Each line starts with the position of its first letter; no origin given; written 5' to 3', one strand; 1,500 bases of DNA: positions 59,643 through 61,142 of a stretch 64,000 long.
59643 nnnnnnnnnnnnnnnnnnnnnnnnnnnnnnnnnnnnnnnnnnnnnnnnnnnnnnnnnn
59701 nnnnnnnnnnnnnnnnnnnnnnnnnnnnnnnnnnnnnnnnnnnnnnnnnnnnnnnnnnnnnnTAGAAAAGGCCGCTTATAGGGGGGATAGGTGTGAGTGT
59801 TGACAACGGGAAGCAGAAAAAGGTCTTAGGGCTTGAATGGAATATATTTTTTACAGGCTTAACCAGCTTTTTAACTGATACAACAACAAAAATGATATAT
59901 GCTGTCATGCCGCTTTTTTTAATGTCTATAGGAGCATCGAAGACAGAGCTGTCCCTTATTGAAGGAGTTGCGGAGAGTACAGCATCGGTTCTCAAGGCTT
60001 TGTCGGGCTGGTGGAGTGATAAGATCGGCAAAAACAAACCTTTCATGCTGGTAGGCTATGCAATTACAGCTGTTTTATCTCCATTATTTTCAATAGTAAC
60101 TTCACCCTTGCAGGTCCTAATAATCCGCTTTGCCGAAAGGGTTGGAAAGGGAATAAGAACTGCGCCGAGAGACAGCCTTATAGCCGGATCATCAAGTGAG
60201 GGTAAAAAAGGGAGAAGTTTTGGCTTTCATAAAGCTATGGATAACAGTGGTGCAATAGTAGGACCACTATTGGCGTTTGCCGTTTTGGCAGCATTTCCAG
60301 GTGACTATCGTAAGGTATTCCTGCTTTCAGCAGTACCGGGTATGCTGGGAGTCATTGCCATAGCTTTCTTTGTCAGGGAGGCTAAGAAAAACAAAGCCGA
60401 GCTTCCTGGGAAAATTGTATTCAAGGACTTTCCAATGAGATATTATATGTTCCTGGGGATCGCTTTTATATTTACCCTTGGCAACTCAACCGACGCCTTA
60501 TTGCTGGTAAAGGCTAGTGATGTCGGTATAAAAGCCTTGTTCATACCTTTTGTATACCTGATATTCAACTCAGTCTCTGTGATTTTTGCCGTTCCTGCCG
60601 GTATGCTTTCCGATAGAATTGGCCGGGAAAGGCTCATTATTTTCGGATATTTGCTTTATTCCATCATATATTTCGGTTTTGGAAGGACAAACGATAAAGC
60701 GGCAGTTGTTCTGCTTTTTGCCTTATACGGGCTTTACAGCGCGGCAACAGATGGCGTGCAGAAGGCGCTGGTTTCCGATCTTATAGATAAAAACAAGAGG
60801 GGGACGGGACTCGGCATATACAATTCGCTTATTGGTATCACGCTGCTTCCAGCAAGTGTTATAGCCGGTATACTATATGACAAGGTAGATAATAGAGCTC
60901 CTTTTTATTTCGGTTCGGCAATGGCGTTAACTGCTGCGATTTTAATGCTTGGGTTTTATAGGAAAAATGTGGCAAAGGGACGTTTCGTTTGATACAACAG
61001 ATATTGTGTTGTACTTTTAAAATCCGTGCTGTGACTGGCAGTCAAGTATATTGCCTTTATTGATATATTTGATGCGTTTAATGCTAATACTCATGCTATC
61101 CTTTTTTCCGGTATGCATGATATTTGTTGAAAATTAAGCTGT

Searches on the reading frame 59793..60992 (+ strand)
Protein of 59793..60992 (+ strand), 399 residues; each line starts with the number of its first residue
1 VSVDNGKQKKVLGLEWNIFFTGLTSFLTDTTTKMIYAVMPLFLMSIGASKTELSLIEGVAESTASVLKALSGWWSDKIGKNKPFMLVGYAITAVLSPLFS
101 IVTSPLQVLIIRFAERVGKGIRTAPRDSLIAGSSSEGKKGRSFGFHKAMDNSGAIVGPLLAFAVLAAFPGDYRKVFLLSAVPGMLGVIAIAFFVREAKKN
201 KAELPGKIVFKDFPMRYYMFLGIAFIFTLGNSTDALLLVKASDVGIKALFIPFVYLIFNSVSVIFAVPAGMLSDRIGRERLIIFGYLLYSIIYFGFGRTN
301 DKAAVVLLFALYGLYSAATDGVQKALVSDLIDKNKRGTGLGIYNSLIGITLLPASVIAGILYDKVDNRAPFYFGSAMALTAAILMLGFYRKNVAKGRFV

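Call 15: search_protein_families(library=pfam, max_evalue=0.00001, proteins=[window:59793-60992:+])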
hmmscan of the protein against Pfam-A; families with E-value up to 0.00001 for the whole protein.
window:59793-60992:+ (399 aa): 3 families
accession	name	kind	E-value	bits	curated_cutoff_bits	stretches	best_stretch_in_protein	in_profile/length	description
PF07690.21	MFS_1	-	4.1e-46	157.9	33.4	2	23-228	3-215/347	Major Facilitator Superfamily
PF12832.13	MFS_1_like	-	6.9e-08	32.4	25.2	0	263-372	261-372/373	MFS_1 like family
PF00083.30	Sugar_tr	-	6.2e-07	29.1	22.3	0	253-386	50-189/452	Sugar (and other) transporter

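Call 53: find_encoding_contigs(protein=window:59793-60992:+, flank=10000, max_places=4)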
Protein window:59793-60992:+ (399 aa): 3 contigs read that carry it; 3 places shown.
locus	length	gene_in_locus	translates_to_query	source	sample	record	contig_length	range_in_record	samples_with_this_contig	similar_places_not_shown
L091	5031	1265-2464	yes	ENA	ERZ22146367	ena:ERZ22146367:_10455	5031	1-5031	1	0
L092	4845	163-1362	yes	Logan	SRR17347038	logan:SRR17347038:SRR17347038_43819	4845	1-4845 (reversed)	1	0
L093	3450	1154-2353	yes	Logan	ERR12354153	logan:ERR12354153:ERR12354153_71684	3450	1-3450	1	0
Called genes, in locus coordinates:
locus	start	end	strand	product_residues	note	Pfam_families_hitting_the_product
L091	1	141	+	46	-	?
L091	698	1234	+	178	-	PF20229:ChrB_N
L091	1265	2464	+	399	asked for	PF00083:Sugar_tr (faint), PF07690:MFS_1, PF12832:MFS_1_like (faint), PF07690:MFS_1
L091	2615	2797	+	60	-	-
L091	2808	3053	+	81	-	-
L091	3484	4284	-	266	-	PF14319:Zn_Tnp_IS91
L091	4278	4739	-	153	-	PF15780:ASH (weak), PF22073:Cep192_D4 (weak), PF22544:HYDIN_VesB_CFA65-like_Ig (weak)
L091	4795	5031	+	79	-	?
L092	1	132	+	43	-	?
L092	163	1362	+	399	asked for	PF00083:Sugar_tr (faint), PF07690:MFS_1, PF12832:MFS_1_like (faint), PF07690:MFS_1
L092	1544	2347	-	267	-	PF00872:Transposase_mut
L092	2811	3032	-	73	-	PF00269:SASP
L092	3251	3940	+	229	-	PF00037:Fer4 (faint), PF13484:Fer4_16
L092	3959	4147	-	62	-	-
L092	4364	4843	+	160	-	?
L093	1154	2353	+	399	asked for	PF00083:Sugar_tr (faint), PF07690:MFS_1, PF12832:MFS_1_like (faint), PF07690:MFS_1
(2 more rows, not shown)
